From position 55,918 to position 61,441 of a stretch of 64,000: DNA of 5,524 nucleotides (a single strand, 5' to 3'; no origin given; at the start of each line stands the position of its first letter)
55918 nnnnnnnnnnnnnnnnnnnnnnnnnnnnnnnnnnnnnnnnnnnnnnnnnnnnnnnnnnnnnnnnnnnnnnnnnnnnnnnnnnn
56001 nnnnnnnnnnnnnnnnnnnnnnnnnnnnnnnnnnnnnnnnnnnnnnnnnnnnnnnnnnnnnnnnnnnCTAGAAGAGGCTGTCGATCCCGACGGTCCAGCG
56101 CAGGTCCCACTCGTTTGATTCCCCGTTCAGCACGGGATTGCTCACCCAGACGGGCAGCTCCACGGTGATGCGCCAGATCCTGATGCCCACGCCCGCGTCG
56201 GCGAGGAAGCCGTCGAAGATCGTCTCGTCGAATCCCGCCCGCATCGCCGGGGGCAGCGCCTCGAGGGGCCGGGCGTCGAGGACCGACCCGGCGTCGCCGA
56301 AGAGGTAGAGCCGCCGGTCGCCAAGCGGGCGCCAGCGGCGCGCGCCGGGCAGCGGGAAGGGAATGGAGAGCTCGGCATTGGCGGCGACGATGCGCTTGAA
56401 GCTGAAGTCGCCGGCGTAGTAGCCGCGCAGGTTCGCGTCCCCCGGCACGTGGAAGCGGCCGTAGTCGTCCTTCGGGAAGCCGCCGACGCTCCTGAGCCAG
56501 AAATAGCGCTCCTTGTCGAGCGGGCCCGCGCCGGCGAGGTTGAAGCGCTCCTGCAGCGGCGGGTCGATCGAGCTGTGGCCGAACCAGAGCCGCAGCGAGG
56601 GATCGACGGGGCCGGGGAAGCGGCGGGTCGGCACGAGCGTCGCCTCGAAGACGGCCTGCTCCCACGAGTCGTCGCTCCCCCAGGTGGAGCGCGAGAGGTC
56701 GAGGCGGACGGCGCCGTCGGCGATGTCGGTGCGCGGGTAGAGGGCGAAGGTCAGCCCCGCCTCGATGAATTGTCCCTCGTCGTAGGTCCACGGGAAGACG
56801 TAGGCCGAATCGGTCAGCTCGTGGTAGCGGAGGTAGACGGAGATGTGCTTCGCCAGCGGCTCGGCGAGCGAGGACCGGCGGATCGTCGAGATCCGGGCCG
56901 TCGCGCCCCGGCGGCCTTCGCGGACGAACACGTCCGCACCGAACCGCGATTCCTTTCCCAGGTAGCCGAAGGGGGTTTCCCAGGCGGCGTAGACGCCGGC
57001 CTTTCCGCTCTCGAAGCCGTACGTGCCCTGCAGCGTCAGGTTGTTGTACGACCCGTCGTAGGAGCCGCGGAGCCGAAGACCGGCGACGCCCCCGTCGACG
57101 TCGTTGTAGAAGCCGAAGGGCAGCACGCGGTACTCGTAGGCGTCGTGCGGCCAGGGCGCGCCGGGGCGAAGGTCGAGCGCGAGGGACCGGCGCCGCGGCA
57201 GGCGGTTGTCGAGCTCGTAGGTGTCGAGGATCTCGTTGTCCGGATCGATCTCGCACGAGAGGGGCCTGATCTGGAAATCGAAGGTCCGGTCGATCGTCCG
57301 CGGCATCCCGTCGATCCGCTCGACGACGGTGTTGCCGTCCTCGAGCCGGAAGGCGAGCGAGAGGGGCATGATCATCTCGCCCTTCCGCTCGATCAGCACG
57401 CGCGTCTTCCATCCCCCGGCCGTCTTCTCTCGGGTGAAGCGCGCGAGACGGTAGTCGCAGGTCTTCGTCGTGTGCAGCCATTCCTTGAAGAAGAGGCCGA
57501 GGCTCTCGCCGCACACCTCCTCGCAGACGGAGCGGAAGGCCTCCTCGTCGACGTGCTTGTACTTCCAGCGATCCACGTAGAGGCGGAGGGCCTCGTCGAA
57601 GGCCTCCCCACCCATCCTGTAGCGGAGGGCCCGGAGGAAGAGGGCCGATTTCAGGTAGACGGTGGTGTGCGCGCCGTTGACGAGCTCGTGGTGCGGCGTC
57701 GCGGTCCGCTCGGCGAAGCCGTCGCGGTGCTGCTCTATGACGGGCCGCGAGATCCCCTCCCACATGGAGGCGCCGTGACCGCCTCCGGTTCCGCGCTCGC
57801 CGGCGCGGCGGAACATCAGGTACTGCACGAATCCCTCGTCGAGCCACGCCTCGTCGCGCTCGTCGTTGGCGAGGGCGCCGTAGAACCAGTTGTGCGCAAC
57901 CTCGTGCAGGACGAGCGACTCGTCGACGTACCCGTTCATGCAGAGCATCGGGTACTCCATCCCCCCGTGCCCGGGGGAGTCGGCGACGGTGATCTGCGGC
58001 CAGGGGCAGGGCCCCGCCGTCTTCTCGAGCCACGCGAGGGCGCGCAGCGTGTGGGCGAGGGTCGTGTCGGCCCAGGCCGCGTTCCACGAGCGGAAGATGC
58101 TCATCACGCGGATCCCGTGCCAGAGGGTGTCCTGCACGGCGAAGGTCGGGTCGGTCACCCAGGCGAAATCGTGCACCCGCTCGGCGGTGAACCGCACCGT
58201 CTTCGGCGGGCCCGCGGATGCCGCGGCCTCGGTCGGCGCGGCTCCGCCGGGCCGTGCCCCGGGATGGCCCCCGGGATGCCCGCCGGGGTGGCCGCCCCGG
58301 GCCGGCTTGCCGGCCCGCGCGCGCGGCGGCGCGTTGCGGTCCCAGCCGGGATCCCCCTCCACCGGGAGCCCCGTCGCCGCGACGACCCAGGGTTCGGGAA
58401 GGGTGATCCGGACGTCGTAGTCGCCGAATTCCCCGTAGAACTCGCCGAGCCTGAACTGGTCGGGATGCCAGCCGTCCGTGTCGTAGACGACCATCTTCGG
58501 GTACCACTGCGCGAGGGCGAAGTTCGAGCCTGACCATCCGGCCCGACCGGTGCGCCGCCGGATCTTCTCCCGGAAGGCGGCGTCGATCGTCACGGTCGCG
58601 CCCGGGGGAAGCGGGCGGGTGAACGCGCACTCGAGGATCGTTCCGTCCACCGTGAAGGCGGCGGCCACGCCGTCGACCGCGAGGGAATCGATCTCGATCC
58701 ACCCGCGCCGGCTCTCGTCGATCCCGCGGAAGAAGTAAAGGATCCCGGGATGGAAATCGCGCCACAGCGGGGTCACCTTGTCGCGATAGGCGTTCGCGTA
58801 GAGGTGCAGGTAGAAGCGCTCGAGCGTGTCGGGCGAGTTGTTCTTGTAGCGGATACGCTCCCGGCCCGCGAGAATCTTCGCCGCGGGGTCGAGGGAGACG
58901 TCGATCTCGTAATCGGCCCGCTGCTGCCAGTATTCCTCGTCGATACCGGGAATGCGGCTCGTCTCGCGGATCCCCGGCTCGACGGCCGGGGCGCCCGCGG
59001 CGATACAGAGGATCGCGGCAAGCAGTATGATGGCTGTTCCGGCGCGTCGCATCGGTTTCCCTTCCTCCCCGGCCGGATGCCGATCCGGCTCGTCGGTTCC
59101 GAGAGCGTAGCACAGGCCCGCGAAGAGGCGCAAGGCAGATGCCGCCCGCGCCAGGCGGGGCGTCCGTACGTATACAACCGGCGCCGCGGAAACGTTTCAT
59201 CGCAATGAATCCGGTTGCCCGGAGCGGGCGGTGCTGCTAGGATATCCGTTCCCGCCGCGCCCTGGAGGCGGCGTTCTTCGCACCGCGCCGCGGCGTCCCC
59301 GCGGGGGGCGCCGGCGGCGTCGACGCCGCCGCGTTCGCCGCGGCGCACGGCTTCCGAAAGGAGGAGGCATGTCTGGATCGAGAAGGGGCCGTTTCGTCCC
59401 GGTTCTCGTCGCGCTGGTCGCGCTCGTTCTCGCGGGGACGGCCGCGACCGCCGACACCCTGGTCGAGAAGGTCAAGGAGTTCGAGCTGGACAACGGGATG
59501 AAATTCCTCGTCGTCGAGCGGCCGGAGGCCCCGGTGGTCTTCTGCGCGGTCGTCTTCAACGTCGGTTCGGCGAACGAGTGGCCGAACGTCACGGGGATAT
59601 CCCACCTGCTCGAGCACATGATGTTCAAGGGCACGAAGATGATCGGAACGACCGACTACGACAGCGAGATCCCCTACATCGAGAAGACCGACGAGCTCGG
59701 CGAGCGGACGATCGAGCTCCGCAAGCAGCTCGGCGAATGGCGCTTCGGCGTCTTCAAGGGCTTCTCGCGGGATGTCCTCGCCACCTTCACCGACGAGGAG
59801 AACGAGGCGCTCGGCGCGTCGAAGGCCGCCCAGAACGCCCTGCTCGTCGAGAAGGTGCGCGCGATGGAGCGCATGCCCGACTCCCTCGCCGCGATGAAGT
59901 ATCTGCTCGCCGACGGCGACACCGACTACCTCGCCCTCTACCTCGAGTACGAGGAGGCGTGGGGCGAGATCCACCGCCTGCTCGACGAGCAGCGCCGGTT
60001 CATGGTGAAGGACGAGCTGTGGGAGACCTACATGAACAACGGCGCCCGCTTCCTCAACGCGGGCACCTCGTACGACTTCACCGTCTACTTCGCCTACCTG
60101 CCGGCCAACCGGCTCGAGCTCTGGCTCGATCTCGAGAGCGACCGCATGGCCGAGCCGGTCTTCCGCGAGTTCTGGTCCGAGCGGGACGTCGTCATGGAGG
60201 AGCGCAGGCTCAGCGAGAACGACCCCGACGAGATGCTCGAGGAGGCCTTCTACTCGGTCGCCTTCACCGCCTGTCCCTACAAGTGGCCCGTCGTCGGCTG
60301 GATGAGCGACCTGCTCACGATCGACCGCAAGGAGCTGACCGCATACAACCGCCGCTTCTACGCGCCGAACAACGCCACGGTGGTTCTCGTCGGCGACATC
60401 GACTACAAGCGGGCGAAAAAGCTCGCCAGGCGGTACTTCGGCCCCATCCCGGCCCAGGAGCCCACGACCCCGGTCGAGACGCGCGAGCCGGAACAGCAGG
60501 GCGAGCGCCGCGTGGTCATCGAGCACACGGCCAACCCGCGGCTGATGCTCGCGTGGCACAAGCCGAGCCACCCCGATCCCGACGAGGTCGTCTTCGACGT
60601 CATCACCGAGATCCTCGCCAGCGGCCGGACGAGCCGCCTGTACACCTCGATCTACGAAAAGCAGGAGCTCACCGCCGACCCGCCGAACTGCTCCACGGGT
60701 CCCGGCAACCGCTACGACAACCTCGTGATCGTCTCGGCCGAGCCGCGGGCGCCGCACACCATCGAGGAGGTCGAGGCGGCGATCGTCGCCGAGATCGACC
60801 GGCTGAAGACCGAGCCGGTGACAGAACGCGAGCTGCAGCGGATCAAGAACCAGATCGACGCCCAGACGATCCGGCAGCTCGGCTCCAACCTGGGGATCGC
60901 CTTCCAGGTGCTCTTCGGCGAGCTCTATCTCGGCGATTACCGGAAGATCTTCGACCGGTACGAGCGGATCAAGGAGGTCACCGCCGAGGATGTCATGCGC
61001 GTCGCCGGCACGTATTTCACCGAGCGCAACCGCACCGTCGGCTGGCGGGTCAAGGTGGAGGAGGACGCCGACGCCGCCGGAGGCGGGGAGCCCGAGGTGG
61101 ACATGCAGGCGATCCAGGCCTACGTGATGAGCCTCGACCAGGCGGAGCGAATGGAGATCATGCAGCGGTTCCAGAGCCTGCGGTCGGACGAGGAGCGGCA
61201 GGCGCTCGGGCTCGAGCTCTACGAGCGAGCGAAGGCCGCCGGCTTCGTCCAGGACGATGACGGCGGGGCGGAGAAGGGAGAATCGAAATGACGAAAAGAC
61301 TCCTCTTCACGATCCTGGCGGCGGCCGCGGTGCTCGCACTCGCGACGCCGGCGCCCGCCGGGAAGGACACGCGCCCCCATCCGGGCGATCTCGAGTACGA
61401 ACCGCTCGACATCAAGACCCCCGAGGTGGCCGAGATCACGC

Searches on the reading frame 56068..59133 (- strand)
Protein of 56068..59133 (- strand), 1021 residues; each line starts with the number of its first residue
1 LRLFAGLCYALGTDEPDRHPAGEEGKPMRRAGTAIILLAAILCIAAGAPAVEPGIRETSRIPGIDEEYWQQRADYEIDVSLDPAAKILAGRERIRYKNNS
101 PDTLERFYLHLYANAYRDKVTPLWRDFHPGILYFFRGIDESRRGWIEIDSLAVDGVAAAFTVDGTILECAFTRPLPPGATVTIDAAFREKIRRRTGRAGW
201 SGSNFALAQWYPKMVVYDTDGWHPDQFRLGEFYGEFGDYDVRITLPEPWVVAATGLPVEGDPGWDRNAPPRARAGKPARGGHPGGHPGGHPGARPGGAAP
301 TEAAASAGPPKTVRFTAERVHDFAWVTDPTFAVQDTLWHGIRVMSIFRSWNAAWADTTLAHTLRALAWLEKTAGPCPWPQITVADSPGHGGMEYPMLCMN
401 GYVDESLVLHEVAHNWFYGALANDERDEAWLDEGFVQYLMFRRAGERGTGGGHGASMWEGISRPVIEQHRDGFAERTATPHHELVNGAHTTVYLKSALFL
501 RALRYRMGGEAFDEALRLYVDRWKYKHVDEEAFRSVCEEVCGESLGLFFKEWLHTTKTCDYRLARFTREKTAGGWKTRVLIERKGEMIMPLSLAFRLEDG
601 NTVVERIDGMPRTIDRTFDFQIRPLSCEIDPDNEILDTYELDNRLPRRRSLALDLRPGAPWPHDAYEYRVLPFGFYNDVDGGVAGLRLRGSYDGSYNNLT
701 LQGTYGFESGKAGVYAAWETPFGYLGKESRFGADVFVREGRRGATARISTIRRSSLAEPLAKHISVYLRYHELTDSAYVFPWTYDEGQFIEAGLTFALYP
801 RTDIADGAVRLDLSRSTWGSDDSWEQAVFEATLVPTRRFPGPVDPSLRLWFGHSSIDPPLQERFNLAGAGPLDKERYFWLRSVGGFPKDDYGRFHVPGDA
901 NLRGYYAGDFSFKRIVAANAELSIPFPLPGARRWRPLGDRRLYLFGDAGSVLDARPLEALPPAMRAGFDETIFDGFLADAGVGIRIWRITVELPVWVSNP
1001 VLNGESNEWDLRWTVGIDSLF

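Call 67: search_protein_families(library=pfam, proteins=[window:56068-59133:-], max_evalue=0.00001)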
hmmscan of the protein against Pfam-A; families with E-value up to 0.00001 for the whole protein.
window:56068-59133:- (1021 aa): 1 family
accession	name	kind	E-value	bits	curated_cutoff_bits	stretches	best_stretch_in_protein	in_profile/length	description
PF01433.26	Peptidase_M1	-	2.8e-15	56.9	27.7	1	406-552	69-218/218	Peptidase family M1 domain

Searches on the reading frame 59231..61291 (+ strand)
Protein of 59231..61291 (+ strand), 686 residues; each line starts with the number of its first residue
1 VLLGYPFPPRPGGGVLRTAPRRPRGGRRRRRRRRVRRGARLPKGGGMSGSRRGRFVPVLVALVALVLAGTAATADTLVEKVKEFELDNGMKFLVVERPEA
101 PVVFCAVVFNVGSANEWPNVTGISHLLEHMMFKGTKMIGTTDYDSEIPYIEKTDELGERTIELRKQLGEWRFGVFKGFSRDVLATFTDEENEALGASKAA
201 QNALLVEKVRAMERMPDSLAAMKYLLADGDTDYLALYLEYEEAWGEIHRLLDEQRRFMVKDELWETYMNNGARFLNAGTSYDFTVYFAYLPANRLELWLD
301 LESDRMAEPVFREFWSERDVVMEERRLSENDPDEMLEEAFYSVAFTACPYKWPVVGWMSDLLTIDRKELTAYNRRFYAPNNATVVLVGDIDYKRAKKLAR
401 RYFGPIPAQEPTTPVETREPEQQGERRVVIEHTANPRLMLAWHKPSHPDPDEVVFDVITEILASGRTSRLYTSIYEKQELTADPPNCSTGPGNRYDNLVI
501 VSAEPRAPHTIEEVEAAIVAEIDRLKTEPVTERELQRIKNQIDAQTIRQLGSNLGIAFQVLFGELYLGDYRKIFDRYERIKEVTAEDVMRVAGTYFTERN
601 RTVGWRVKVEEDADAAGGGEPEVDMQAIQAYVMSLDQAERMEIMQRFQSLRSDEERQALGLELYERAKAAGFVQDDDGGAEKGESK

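Call 67: search_protein_families(library=pfam, proteins=[window:59231-61291:+], max_evalue=0.00001)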
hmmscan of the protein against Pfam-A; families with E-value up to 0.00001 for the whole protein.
window:59231-61291:+ (686 aa): 2 families
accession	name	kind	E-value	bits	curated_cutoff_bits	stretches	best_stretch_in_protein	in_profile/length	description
PF05193.26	Peptidase_M16_C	-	1.5e-32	113.4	23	1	364-541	2-180/181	Peptidase M16 inactive domain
PF00675.25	Peptidase_M16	-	1.3e-19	71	22.3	2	93-139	3-49/149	Insulinase (Peptidase family M16)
